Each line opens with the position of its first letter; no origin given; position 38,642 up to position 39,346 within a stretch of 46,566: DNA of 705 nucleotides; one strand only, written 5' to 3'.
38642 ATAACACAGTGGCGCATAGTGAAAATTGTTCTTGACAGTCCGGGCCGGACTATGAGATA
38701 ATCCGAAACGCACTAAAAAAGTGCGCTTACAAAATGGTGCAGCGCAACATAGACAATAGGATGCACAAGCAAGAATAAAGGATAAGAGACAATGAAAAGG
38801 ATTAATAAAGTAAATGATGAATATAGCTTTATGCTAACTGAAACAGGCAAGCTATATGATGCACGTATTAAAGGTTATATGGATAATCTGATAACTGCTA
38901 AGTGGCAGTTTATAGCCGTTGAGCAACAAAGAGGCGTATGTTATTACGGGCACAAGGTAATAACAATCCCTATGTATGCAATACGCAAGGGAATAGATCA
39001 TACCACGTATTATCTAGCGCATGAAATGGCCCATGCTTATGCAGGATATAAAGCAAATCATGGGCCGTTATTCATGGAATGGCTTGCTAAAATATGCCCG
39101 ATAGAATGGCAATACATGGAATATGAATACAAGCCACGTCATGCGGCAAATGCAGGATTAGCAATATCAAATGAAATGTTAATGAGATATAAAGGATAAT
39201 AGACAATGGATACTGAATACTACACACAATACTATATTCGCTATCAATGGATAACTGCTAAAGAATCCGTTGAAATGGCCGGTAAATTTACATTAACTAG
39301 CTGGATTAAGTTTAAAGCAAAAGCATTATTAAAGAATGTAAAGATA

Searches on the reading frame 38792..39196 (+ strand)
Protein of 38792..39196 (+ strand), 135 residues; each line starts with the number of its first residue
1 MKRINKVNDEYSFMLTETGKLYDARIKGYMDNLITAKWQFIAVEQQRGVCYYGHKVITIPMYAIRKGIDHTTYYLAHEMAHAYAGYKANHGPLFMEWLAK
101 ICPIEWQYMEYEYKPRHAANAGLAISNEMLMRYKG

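Call 9: search_protein_families(library=phrogs, max_evalue=0.00001, proteins=[window:38792-39196:+])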
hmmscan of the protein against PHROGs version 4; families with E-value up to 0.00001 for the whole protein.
window:38792-39196:+ (135 aa): 1 family
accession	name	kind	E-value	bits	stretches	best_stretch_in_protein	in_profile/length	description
phrog_6445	-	unknown function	9.7e-06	26.6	0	35-94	33-86/180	-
